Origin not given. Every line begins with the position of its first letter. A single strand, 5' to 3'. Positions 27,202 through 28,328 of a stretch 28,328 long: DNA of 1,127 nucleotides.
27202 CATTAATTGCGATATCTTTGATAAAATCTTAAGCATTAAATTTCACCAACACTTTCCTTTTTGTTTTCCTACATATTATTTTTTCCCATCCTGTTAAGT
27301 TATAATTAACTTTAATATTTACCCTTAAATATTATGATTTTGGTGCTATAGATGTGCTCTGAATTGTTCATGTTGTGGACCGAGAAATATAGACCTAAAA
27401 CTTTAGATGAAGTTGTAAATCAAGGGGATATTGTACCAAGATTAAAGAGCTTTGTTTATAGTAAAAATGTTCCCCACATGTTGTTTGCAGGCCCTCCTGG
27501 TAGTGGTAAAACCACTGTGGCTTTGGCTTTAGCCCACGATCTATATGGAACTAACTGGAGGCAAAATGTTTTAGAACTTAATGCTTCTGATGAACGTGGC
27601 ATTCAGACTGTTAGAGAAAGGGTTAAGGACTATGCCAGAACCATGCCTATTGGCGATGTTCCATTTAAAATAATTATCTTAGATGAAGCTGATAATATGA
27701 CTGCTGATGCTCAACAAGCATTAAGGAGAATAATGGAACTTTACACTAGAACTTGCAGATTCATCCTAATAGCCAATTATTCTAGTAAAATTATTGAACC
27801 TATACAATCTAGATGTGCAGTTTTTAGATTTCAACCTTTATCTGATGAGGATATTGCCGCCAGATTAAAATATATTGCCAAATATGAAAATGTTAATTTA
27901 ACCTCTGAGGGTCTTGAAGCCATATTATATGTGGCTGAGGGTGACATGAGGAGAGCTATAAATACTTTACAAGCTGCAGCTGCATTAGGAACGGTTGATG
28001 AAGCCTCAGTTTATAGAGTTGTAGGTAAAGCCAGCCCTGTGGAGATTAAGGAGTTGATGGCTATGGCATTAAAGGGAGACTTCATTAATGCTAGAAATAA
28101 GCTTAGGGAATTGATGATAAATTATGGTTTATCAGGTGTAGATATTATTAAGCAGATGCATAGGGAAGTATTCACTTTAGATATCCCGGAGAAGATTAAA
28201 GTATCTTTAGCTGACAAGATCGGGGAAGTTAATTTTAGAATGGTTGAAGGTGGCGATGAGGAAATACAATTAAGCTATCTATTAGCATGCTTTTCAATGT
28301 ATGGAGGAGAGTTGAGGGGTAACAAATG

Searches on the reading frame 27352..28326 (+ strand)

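Call 74: search_protein_families(library=pfam, proteins=[window:27352-28326:+], max_evalue=0.001)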
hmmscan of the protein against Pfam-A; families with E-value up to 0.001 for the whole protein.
window:27352-28326:+ (325 aa): 21 families
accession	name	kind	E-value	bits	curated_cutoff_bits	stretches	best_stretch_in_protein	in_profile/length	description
PF08542.16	Rep_fac_C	-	1.3e-25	90.1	23.6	1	228-312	2-87/88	Replication factor C C-terminal domain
PF00004.35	AAA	-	1.7e-16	61.3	21.2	1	43-161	1-129/131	ATPase family associated with various cellular activities (AAA)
PF13177.12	DNA_pol3_delta2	-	2e-13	51.1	27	1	31-163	9-160/161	DNA polymerase III, delta subunit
PF21960.2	RCF1-5-like_lid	-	7.1e-09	35.9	27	1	171-210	2-42/43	RCF1/5-like, AAA+ ATPase lid domain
PF13401.12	AAA_22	-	3.3e-07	31.1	27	0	81-140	65-121/130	AAA domain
PF13173.12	AAA_14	-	1.1e-06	29.1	27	1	43-164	5-124/129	AAA domain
PF05496.18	RuvB_N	-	2.5e-06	27.8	27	1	14-65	2-58/159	Holliday junction DNA helicase RuvB P-loop domain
PF25199.1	nSTAND_NTPase5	-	1.3e-05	25.4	34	1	37-141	38-132/145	Novel STAND NTPase 5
PF25361.1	AAA_lid_RFC1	-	3.8e-05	23.5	34.9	1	166-210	2-46/59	RFC1-like, AAA+ ATPase lid domain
PF04851.21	ResIII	-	5.5e-05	23.6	22.5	0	32-79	20-62/164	Type III restriction enzyme, res subunit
PF03215.21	Rad17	-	7.6e-05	23.2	23.8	1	6-76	6-80/186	Rad17 P-loop domain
PF16193.11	AAA_assoc_2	-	7.9e-05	23.3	34.3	1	179-214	3-38/81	AAA C-terminal domain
PF07728.20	AAA_5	-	0.00013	22.4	22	1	42-129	1-91/139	AAA domain (dynein-related subfamily)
PF13481.12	AAA_25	-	0.00013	22.1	27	1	44-114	37-111/195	AAA domain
PF20720.3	nSTAND3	-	0.00019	21.6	27.2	1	43-79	20-54/155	Novel STAND NTPase 3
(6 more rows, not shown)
